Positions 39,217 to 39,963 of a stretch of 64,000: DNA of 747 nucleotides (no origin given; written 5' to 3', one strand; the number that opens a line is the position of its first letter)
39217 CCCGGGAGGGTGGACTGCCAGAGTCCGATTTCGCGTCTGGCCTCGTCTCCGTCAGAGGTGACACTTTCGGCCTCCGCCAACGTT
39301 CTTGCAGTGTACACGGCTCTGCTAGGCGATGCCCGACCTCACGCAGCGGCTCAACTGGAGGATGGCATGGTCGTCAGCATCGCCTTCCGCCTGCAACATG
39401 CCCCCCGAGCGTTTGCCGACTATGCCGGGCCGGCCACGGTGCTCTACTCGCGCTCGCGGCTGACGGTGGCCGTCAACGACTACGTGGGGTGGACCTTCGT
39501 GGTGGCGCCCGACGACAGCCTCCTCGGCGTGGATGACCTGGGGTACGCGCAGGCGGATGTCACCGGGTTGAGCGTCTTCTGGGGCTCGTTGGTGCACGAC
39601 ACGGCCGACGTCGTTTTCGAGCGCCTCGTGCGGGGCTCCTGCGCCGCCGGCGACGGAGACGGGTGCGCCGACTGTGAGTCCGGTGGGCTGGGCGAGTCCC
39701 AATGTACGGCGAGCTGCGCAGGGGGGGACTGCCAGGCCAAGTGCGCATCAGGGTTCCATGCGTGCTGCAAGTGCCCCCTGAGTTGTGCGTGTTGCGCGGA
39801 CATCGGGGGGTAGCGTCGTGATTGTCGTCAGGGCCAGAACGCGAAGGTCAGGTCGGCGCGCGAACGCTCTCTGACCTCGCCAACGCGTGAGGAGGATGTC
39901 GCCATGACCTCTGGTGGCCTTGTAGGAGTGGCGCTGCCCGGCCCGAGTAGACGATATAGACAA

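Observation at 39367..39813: Protein with a Cys-free 89-aa N-domain and a 59-aa tail carrying 13 cysteines: RiPP-like precursor or metal/redox module?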

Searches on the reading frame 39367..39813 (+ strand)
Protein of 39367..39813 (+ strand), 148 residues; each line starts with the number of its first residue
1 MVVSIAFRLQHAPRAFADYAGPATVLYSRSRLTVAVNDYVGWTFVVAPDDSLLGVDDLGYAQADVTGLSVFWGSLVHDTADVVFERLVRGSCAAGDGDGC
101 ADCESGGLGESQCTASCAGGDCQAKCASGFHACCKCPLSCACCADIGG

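Call 4: search_protein_families(library=pfam, proteins=[window:39367-39813:+], max_evalue=1)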
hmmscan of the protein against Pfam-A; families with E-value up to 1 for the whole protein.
window:39367-39813:+ (148 aa): 1 family
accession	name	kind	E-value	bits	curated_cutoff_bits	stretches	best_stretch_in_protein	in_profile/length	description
PF24703.2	DUF7666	-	0.91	10.5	27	0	120-143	28-49/95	Domain of unknown function (DUF7666)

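Call 10: find_homologous_proteins(query=window:39367-39813:+, max_evalue=0.01)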
Query window:39367-39813:+ (148 aa): 7 proteins with E <= 0.01 among 46 candidates.
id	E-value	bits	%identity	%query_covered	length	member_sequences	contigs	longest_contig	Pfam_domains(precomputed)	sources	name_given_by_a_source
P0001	4.4e-93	328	99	99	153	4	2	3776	-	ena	-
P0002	1.3e-63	232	71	98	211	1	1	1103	-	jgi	jgi:hypothetical protein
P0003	7.3e-61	223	69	99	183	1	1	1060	-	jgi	jgi:hypothetical protein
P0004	1.2e-60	222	68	99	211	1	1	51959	-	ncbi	-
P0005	2.0e-60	221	68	99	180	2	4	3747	-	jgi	jgi:hypothetical protein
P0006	2.2e-58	215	66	99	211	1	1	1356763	-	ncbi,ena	-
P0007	1.4e-45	173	58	99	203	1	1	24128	-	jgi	jgi:hypothetical protein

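Call 11: search_protein_families(library=ncbifam, proteins=[window:39367-39813:+], max_evalue=1)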
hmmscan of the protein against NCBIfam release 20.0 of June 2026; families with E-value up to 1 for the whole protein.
window:39367-39813:+ (148 aa): 1 family
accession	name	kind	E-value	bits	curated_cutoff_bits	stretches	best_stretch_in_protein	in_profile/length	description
NF011878.0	PRK15351.1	equivalog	0.25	11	197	1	80-109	51-80/124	SPI-2 type III secretion system apparatus protein SsaP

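Call 14: find_encoding_contigs(protein=P0006, flank=8000, max_places=3)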
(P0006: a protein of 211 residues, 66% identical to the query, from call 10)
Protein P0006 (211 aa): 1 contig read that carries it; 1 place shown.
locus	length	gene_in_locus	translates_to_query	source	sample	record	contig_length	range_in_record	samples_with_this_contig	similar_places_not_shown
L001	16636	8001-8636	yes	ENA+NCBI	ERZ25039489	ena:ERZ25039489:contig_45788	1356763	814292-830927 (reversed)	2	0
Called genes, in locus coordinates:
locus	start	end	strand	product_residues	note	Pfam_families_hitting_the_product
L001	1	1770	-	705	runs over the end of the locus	-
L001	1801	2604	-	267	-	PF01553:Acyltransferase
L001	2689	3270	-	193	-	PF02559:CarD_TRCF_RID, PF21095:CarD_C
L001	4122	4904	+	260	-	-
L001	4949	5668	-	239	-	-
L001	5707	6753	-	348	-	-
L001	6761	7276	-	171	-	-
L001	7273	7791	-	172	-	PF04542:Sigma70_r2, PF08281:Sigma70_r4_2, PF04545:Sigma70_r4 (weak)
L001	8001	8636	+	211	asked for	-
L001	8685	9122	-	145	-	PF07366:SnoaL, PF12680:SnoaL_2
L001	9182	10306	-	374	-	PF07992:Pyr_redox_2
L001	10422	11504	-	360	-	PF12704:MacB_PCD, PF02687:FtsX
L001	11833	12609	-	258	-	PF00005:ABC_tran, PF13304:AAA_21 (weak)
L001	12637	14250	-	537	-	-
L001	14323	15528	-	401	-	PF02276:CytoC_RC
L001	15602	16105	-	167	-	PF09990:DUF2231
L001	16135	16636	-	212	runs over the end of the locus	PF00210:Ferritin, PF02915:Rubrerythrin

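Call 15: find_encoding_contigs(protein=P0004, flank=8000, max_places=3)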
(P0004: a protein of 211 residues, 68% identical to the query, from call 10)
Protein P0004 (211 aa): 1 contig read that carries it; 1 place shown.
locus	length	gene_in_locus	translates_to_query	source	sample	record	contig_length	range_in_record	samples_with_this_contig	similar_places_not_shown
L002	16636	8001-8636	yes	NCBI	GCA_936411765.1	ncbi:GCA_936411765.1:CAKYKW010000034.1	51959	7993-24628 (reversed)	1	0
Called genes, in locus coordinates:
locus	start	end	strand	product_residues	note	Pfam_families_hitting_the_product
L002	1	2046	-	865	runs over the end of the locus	PF02861:Clp_N, PF23569:NBD_SMAX1, PF00004:AAA, PF17871:AAA_lid_9, PF00004:AAA, PF07724:AAA_2, PF07728:AAA_5, PF10431:ClpB_D2-small, +8 more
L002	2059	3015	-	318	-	PF00226:DnaJ, PF01556:DnaJ_C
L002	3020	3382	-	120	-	PF13411:MerR_1, PF00376:MerR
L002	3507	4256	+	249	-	PF03741:TerC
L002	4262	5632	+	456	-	PF01212:Beta_elim_lyase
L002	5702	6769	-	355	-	-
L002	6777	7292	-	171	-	-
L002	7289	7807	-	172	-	PF04542:Sigma70_r2, PF08281:Sigma70_r4_2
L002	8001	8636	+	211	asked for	-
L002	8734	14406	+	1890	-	PF20148:DUF6531 (faint), PF25023:TEN_YD-shell (faint), PF05593:RHS_repeat (weak), PF18998:Flg_new_2, PF26745:SPM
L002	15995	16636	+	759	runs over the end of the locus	PF18998:Flg_new_2, PF26745:SPM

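Call 17: find_encoding_contigs(protein=P0001, flank=8000, max_places=4)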
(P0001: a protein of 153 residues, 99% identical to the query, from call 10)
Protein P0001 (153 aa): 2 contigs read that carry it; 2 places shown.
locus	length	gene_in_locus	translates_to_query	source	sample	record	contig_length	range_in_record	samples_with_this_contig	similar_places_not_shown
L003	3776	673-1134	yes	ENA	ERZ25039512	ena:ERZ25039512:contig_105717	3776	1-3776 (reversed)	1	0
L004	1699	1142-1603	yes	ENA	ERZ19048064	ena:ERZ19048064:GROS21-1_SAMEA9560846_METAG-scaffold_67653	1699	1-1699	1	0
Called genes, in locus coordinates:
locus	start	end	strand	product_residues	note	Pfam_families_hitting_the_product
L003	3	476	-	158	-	?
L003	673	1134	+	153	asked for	-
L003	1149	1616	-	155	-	-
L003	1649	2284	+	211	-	-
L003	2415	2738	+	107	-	-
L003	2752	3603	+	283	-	-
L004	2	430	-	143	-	?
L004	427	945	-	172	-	PF04542:Sigma70_r2, PF08281:Sigma70_r4_2, PF04545:Sigma70_r4 (weak)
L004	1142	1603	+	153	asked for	-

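Call 18: find_encoding_contigs(protein=P0007, flank=8000, max_places=3)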
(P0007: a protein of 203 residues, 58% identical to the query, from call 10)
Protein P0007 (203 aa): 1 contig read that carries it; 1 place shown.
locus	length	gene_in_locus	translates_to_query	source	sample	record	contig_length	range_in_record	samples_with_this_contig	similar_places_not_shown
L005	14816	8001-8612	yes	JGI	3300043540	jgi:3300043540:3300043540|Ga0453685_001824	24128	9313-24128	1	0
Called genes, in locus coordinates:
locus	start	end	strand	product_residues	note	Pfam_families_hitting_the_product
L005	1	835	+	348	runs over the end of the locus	PF00155:Aminotran_1_2, PF01212:Beta_elim_lyase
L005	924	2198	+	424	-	PF01244:Peptidase_M19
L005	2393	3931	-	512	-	PF07719:TPR_2 (faint), PF13174:TPR_6 (faint), PF13432:TPR_16, PF14559:TPR_19 (weak), PF13646:HEAT_2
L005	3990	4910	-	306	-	-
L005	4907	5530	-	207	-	PF04542:Sigma70_r2, PF08281:Sigma70_r4_2, PF04545:Sigma70_r4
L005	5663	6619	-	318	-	-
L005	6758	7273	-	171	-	-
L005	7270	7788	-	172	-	PF04542:Sigma70_r2, PF08281:Sigma70_r4_2, PF04545:Sigma70_r4 (weak)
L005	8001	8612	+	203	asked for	-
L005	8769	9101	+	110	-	-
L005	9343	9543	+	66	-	-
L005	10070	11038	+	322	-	-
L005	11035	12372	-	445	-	PF05598:DUF772, PF01609:DDE_Tnp_1 (weak)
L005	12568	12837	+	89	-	-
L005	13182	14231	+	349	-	PF18998:Flg_new_2, PF26745:SPM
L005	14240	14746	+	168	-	-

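Call 19: search_protein_representatives(alignment_id=A2)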
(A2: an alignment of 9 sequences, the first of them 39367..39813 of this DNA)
Query: 9 sequences, 191 profile positions. Proteins with E-value up to 0.001 (for the whole library): 80; up to 1e-10: 51; up to 1e-30: 11. The best 80 are listed.
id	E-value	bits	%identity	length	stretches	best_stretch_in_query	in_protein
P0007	3.0e-90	317.6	-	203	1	2-191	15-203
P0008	4.3e-53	196.4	-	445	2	6-187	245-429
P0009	1.9e-52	194.2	-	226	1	6-190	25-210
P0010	2.1e-49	184.3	-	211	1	10-190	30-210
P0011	1.1e-42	162.4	-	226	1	5-190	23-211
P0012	1.6e-38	148.8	-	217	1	14-189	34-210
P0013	1.9e-35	138.8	-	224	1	11-188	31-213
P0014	3.0e-35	138.2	-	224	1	14-188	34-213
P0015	7.5e-34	133.6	-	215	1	8-187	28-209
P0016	1.8e-33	132.4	-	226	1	9-190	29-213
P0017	1.4e-31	126.2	-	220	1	11-189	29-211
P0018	1.2e-29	119.8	-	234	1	13-188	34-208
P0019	1.7e-29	119.4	-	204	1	12-187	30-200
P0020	8.7e-29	117.1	-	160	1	43-187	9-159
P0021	3.8e-28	115.0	-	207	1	9-187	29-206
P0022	8.9e-28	113.8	-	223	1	12-188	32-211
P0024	1.4e-26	109.9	-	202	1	13-187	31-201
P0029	6.9e-26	107.6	-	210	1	10-186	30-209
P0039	6.4e-22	94.7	-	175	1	40-188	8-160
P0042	1.1e-18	84.1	-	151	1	61-190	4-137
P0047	6.9e-17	78.3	-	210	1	12-188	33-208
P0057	6.5e-11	58.8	-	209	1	10-187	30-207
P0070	7.6e-07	45.5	-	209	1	12-188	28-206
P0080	2.4e-04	37.4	-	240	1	107-188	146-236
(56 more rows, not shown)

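Call 24: find_related_loci(query=A2, collection=genome_contigs, flank=6000)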
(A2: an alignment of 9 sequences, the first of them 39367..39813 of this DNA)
Query A2 (148 aa) in genome_contigs; peptide patterns used: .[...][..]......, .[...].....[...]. (x = any residue, [..] = any of these).
16 stretches matched a pattern; 1 encode a relative of the query (tblastn E <= 1e-3); 1 distinct loci.
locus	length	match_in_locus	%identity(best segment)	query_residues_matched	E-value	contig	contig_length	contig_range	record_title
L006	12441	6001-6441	66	2-148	1e-59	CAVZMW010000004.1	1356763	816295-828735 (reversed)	MAG: uncultured Acidobacteriota bacterium isolate MFD01872.bin.1.18 genome assembly, contig: contig_45788, whole genome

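Call 28: predict_structure(alignment_id=A4)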
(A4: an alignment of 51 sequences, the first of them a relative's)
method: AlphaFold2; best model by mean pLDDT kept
length: 211 residues; sequences in the alignment: 51
mean_pLDDT: 85.9   pTM: 0.82
mean pLDDT of the five models: 85.9, 85.7, 84.5, 84.2, 82.1
residues with pLDDT >= 90: 128; 70-90: 52; 50-70: 25; < 50: 6
segments of 3 or more residues with pLDDT < 50: 156-160
pLDDT, mean of each block of 10 residues (from residue 1): 79 78 62 96 95 87 89 92 97 95 93 65 92 95 94 59 81 93 93 90 83 48
secondary structure, 60 per line:
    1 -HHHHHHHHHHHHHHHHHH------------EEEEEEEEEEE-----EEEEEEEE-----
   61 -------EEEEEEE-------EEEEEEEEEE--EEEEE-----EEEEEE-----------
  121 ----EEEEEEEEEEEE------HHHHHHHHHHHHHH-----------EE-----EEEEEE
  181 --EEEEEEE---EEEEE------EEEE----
elements in order: H2-19 E32-42 E48-55 E68-74 E82-91 E94-98 E104-109 E125-136 H143-156 E175-180 E183-189 E193-197 E204-207

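Call 30: search_solved_structures(query=A4, max_evalue=10, show_alignments=2)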
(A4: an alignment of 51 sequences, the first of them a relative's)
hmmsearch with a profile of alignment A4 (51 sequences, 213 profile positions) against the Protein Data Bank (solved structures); distinct sequences matched with E-value up to 10: 13.
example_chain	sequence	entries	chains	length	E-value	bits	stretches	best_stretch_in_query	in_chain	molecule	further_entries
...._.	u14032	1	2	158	0.13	15.5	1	80-152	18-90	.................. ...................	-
1b6t_A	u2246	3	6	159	0.13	15.4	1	80-152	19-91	PROTEIN (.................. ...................) | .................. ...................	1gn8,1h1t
6cck_A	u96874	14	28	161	0.13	15.4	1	80-152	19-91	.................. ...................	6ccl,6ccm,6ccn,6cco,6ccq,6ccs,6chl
6b7a_A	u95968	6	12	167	0.13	15.4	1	80-152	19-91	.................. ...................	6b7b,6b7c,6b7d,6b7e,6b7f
5jbn_A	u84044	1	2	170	0.14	15.3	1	80-152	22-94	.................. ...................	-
44ab_X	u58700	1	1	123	0.19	14.9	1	19-90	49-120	13H11 heavy chain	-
7lbe_F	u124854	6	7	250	0.4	13.8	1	19-91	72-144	Fab 13H11 heavy chain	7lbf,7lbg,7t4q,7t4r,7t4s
8fbo_A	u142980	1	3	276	1.2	12.3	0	61-122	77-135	KWOCA_102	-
3x1j_A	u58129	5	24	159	1.4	12.1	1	90-152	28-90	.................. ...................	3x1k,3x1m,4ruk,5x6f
5ts2_A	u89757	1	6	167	1.5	12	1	91-152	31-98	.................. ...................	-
3jy6_A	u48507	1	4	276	1.8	11.7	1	40-116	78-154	Transcriptional regulator, LacI family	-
8i8i_A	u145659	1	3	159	2.4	11.3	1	80-149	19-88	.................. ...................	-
1adx_A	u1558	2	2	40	5.7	10.1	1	181-204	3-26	THROMBOMODULIN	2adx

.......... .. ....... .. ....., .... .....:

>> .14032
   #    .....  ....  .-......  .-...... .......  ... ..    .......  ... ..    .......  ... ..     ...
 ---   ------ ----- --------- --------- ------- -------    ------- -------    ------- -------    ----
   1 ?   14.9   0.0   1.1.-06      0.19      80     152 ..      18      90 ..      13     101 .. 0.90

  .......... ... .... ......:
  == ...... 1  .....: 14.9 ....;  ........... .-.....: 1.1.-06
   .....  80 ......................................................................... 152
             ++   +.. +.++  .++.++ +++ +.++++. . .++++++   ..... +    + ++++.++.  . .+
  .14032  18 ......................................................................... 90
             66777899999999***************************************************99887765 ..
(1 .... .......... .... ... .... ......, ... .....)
